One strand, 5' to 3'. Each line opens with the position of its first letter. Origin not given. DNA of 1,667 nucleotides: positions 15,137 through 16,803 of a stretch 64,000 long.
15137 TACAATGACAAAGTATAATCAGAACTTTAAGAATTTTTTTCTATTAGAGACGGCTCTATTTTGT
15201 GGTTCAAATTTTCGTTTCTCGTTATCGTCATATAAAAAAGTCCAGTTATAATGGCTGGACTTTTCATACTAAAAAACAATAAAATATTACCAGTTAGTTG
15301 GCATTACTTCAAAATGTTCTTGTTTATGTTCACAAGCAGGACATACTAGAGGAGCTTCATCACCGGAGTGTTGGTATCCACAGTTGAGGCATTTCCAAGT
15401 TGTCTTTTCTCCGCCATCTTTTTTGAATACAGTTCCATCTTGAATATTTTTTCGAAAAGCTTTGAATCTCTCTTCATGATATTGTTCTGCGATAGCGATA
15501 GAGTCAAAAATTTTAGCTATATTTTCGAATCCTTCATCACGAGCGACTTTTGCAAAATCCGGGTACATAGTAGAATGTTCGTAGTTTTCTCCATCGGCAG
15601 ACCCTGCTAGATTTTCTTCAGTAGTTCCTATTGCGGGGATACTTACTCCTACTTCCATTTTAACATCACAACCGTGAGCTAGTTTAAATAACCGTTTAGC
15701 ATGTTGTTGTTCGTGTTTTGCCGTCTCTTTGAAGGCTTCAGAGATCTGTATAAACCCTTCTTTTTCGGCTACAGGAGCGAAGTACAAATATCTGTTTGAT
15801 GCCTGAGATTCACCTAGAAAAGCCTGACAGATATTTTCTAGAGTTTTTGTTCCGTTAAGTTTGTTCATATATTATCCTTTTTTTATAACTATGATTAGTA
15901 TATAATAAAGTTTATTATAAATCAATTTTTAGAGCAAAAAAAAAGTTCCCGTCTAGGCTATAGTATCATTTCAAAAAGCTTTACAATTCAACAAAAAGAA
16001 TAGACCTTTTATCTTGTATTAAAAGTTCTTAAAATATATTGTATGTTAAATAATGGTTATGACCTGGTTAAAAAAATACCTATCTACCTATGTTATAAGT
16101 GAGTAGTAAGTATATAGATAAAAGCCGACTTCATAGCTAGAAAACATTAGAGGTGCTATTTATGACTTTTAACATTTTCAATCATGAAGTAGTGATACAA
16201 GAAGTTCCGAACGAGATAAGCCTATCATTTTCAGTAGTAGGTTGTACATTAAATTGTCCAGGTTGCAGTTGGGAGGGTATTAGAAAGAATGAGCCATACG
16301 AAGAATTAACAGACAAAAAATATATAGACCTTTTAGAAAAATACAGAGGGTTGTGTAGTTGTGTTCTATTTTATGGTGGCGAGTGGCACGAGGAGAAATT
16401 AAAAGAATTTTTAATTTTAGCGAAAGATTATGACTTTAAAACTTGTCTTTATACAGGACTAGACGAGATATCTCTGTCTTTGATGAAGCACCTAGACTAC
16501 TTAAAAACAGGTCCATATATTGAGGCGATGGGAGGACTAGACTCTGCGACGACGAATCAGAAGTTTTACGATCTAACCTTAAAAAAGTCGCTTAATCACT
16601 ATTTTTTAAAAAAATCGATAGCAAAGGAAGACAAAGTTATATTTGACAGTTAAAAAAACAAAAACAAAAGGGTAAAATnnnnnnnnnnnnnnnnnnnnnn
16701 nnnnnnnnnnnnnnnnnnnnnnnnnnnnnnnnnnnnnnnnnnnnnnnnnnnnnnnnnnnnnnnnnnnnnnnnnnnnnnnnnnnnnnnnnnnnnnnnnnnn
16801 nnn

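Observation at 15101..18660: Anaerobic module (rubrerythrin + nrdG-nrdD class III RNR) inserted upstream of tRNA-Trp-secE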

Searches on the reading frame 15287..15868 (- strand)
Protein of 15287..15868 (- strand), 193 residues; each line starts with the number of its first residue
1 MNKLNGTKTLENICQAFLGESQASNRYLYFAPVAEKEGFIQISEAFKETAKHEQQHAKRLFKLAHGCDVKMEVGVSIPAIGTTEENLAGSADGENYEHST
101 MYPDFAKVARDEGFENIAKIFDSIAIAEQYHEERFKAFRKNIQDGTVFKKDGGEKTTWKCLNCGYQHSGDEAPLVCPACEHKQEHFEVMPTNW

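Call 4: search_protein_families(library=pfam, proteins=[window:15287-15868:-], max_evalue=0.01)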
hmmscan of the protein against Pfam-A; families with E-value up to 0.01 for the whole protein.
window:15287-15868:- (193 aa): 4 families
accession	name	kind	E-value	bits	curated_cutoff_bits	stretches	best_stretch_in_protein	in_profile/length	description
PF02915.23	Rubrerythrin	-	4.3e-28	98.8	22.8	1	11-137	1-135/137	Rubrerythrin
PF21349.2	RUBY_RBDX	-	6.5e-14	51.5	26.5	1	158-187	1-30/30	Rubrerythrin, rubredoxin-like domain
PF00210.30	Ferritin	-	2.7e-07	31.1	24.5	1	20-142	11-139/142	Ferritin-like domain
PF23458.2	DUF7130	-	0.00013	22.2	35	1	145-187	41-84/89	Domain of unknown function (DUF7130)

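Call 5: search_protein_families(library=ncbifam, proteins=[window:15287-15868:-], max_evalue=0.01)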
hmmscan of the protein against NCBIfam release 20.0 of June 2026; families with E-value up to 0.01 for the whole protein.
window:15287-15868:- (193 aa): 5 families
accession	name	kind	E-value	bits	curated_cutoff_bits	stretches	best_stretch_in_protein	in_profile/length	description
NF045767.1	RuberyRbr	equivalog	2.5e-73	246.3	200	1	1-193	1-194/194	rubrerythrin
NF045783.1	Nigrythrn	equivalog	4.1e-28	98.9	340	1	8-187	28-200/202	nigerythrin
NF045720.1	rubredox_RCKP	subfamily_domain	6.3e-05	22.5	45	1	157-184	3-30/34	RCKP-type rubredoxin-like domain-containing protein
NF045676.1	FeExpMbfA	equivalog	0.0029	17.1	450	0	90-137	15-61/318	iron exporter MbfA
NF033497.1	rubre_like_arch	subfamily_domain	0.0091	15.7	32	0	160-180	3-23/34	rubrerythrin-like domain-containing protein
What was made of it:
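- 15287..15868 (-): rbr: classical rubrerythrin, 193 aa, with a diiron four-helix-bundle domain and a C-terminal rubredoxin-like CxxC...CxxC domain. NF045767, 246 bits (cutoff 200); PF02915 and PF21349 (calls 4, 5).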

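Call 28: search_protein_representatives(protein=window:15287-15865:-)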
Query: 192 residues. Proteins with E-value up to 0.001 (for the whole library): 6656; up to 1e-10: 2512; up to 1e-30: 204. The best 150 are listed.
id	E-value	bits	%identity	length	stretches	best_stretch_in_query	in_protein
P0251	9.1e-147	501.9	31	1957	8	1-164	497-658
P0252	3.8e-107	372.7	32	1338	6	5-183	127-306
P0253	3.9e-82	291.1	32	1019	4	5-178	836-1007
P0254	1.1e-75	270.0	30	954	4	7-186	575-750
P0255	2.1e-70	252.8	30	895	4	7-172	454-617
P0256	3.3e-69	248.9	31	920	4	7-187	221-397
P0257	1.1e-57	211.4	31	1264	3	7-180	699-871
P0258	5.7e-56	205.8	29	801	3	8-179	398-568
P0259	6.6e-56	205.6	35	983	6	6-139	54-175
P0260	2.4e-55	203.8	31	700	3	11-178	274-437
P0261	1.3e-54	201.4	49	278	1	4-192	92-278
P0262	1.1e-53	198.3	51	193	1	2-189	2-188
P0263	1.4e-53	198.0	53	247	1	2-192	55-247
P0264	1.8e-53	197.7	49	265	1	3-185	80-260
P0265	1.1e-52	195.0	51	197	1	3-192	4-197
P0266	1.0e-51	191.9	48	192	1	3-192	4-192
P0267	6.4e-51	189.3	51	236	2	3-191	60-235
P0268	4.0e-50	186.7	48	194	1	4-188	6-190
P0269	5.9e-50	186.2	46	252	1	3-192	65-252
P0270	2.1e-49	184.4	51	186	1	5-192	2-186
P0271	3.7e-49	183.6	50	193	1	2-188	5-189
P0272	4.7e-49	183.2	50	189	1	2-191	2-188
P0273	6.5e-48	179.5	48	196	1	2-188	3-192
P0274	7.0e-48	179.4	52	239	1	10-191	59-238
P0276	1.1e-47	178.8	48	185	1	7-192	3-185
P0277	2.3e-47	177.7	47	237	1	2-192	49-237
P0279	3.4e-45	170.6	52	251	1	3-192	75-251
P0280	3.9e-45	170.4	48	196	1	2-191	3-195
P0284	1.0e-43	165.8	51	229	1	2-187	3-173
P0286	2.2e-42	161.5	51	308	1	2-191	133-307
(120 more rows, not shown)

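Call 29: list_cluster_members(proteins=[P0262, P0263, P0265, P0261, P0264, P0266, P0268, P0270, P0271, P0272])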
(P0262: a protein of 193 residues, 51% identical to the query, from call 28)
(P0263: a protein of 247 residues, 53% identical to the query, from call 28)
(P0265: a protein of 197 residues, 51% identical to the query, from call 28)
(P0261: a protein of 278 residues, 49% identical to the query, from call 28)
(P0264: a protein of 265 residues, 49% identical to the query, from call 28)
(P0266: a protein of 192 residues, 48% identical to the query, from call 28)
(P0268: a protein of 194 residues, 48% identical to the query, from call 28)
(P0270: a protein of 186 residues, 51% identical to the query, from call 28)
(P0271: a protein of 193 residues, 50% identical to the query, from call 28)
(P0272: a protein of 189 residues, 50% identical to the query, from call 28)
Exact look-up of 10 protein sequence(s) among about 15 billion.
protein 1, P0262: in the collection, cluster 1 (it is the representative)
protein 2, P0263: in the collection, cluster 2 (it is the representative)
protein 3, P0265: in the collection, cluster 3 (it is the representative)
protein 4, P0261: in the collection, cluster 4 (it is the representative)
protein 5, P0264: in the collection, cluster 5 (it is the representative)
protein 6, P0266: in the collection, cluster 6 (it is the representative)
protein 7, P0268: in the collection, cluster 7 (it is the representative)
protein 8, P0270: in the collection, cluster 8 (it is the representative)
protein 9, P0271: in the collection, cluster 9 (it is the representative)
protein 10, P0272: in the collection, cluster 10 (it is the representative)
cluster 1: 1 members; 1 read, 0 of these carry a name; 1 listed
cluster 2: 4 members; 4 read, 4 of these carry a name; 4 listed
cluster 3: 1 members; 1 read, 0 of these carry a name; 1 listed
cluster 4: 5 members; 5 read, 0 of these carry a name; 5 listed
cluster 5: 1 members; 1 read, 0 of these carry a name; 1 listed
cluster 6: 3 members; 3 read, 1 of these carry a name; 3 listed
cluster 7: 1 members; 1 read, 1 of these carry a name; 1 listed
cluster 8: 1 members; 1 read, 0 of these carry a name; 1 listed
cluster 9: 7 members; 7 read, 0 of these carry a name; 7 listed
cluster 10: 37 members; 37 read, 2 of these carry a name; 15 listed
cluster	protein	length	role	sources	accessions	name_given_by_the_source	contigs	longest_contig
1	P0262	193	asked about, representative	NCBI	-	-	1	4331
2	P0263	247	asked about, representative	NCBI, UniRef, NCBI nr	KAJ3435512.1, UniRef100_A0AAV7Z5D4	rubrerythrin-related [Anaeramoeba flamelloides] | Rubrerythrin-related n=1 Tax=Anaeramoeba flamelloides TaxID=1746091 RepID=A0AAV7Z5D4_9EUKA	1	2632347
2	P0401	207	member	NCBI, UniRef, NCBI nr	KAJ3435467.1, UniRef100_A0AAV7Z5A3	rubrerythrin-related [Anaeramoeba flamelloides] | Rubrerythrin-related n=1 Tax=Anaeramoeba flamelloides TaxID=1746091 RepID=A0AAV7Z5A3_9EUKA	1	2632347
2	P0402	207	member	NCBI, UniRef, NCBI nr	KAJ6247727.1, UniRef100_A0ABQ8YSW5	rubrerythrin-related [Anaeramoeba flamelloides] | Rubrerythrin-related n=1 Tax=Anaeramoeba flamelloides TaxID=1746091 RepID=A0ABQ8YSW5_9EUKA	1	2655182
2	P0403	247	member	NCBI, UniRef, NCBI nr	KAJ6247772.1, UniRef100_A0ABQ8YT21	rubrerythrin-related [Anaeramoeba flamelloides] | Rubrerythrin-related n=1 Tax=Anaeramoeba flamelloides TaxID=1746091 RepID=A0ABQ8YT21_9EUKA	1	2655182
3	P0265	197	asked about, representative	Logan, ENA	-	-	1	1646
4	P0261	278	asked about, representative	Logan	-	-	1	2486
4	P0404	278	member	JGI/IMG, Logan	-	-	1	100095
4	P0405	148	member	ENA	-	-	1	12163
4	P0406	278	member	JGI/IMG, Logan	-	-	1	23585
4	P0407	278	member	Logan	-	-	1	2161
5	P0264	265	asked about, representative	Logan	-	-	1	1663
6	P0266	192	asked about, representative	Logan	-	-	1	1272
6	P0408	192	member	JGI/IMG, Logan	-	rubrerythrin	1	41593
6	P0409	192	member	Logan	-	-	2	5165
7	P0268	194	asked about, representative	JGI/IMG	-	rubrerythrin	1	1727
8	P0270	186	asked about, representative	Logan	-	-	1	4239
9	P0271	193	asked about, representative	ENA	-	-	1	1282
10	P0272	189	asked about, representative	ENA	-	-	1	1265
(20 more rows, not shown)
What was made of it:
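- Tried and rejected: I considered that the rubrerythrin clusters with anaerobic-protist proteins, because Anaeramoeba flamelloides is among the best hits at 53% (call 29).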

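Call 49: list_cluster_members(proteins=[P0267, P0269, P0273, P0274, P0276, P0277, P0279, P0280, P0284, P0286])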
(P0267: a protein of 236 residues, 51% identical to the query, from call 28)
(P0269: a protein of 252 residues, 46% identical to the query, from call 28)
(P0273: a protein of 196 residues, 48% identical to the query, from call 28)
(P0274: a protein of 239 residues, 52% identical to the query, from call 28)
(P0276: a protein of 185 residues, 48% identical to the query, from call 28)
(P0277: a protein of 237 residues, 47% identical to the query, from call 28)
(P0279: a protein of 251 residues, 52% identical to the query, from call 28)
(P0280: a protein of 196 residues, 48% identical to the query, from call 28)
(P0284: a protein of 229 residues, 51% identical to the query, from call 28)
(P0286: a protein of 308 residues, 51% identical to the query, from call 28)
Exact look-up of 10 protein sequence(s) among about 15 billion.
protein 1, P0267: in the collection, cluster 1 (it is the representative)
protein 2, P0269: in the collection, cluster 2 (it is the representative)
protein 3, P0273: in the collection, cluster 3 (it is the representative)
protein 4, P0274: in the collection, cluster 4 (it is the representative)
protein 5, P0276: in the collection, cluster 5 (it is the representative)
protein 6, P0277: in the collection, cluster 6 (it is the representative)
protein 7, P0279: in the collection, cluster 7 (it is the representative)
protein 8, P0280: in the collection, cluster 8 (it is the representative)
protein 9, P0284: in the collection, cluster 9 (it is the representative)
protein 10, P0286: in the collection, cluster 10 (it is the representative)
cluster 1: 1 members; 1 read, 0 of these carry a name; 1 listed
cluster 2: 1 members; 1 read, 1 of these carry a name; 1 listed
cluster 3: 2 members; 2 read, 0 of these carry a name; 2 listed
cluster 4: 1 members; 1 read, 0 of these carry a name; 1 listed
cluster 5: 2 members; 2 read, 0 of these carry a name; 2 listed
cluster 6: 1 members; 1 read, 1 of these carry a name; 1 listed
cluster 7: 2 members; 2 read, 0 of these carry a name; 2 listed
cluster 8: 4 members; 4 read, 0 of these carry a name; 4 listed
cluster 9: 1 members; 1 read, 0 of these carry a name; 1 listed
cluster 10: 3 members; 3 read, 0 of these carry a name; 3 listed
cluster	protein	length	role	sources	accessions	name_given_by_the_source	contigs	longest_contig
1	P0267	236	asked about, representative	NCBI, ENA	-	-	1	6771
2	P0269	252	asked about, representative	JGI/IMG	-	rubrerythrin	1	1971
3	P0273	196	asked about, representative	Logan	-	-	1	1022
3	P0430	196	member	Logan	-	-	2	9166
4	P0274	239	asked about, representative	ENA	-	-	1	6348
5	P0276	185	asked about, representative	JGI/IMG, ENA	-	-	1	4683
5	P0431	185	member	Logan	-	-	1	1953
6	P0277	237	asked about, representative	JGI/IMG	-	rubrerythrin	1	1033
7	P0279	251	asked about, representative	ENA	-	-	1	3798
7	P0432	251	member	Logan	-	-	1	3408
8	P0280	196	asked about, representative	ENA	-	-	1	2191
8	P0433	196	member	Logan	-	-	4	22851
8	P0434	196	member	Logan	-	-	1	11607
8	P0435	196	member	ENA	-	-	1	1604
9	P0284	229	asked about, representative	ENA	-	-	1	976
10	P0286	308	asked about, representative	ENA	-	-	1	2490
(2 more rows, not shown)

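Call 57: search_solved_structures(query=window:15287-15865:-, max_evalue=0.001, show_alignments=1)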
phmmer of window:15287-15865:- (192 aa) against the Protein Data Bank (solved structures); distinct sequences matched with E-value up to 0.001: 26.
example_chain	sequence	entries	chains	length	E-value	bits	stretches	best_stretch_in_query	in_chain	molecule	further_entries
1ryt_A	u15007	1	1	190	1.3e-62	214.4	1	2-192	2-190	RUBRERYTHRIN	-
1b71_A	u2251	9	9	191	1.3e-62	214.4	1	2-192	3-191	PROTEIN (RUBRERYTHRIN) | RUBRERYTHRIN | Rubrerythrin all-iron(III) form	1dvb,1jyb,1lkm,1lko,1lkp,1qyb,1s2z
9fj2_A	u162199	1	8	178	1.1e-48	168.9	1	3-191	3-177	Rubrerythrin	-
1j30_A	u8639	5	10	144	8e-28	100.9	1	3-145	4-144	144aa long hypothetical rubrerythrin | Sulerythrin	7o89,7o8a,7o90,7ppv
7ppt_A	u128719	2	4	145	8.2e-28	100.8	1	3-145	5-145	Sulerythrin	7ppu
9s4o_A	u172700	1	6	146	8.3e-28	100.8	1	3-145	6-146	Sulerythrin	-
7o8d_A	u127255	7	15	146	8.4e-28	100.8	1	3-145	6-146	Sulerythrin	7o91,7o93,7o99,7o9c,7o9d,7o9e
9s4p_A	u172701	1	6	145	2.1e-27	99.5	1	3-145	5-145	Sulerythrin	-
9s3w_A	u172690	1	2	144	2.1e-27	99.5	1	3-145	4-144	Sulerythrin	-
9s4r_A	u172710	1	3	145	2.1e-27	99.5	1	3-145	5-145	Sulerythrin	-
9s59_A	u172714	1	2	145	2.1e-27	99.5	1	3-145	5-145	Sulerythrin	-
9s5v_A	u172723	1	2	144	5.3e-27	98.2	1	3-145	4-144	diFe-Sulerythin_E53D:E126D reduced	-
9s5d_A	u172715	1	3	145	5.4e-27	98.2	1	3-145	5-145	Sulerythrin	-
9s4c_A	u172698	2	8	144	5.5e-27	98.2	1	3-145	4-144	Sulerythrin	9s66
9onm_A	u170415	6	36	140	4.3e-26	95.2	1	2-135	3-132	Rubrerythrin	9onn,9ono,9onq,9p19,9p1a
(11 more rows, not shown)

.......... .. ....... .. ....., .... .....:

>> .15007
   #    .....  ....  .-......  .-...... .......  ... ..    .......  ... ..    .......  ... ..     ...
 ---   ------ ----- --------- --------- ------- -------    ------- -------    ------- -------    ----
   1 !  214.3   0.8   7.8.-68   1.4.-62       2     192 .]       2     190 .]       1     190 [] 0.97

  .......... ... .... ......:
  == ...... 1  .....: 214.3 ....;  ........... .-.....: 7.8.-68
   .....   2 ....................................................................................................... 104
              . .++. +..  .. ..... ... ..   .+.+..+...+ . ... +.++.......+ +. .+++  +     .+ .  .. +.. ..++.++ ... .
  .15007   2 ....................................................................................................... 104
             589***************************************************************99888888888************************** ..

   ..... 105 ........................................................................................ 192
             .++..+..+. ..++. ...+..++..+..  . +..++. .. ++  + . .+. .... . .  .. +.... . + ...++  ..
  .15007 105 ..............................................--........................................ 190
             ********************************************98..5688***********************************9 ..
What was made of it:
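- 15287..15868 (-): End-to-end alignment with D. vulgaris rubrerythrin 1RYT/1B71, E = 1e-62, with the E/H ligand motifs and both CxxC pairs conserved (call 57).
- On Rubrerythrin (NF045767): Ligand motifs and both CxxC pairs align with 1RYT (call 57).
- Closest known: Desulfovibrio vulgaris rubrerythrin. Same: Full-length alignment at E = 1e-62, with the same two-domain architecture and metal ligands (call 57).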

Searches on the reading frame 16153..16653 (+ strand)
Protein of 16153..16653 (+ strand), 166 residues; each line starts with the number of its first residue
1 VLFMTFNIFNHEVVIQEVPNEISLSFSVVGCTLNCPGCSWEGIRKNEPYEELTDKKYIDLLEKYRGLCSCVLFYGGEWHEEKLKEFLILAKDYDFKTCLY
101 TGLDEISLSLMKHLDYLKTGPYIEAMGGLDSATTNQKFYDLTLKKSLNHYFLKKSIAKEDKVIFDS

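Call 4: search_protein_families(library=pfam, proteins=[window:16153-16653:+], max_evalue=0.01)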
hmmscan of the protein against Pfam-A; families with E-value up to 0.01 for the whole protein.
window:16153-16653:+ (166 aa): 2 families
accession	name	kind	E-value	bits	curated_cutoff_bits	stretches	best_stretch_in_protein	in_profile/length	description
PF04055.27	Radical_SAM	-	8.1e-05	23.3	29.5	1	29-135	5-115/166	Radical SAM superfamily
PF13353.11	Fer4_12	-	0.00036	21.3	22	1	26-94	10-78/137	4Fe-4S single cluster domain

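Call 5: search_protein_families(library=ncbifam, proteins=[window:16153-16653:+], max_evalue=0.01)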
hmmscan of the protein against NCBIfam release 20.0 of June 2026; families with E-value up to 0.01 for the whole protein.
window:16153-16653:+ (166 aa): 4 families
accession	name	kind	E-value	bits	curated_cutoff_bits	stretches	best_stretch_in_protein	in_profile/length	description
TIGR02826.1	RNR_activ_nrdG3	equivalog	3e-42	144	151.7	1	8-151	2-148/148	anaerobic ribonucleoside-triphosphate reductase activating protein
TIGR02495.1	NrdG2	equivalog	7.5e-06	25.4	131.15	1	18-101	13-97/193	anaerobic ribonucleoside-triphosphate reductase activating protein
TIGR02491.1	NrdG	equivalog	0.0019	18.2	126.1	1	23-94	17-91/154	anaerobic ribonucleoside-triphosphate reductase activating protein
TIGR02109.1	PQQ_syn_pqqE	equivalog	0.0035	16.3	381.35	1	30-102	16-89/358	pyrroloquinoline quinone biosynthesis protein PqqE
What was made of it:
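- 16162..16653 (+): nrdG: radical-SAM activase of NrdD, 163 aa, with the CX3CX2C motif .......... GAGGTG Shine-Dalgarno sequence 7 nt upstream. TIGR02826, 144 bits (cutoff 151.7) (call 5).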
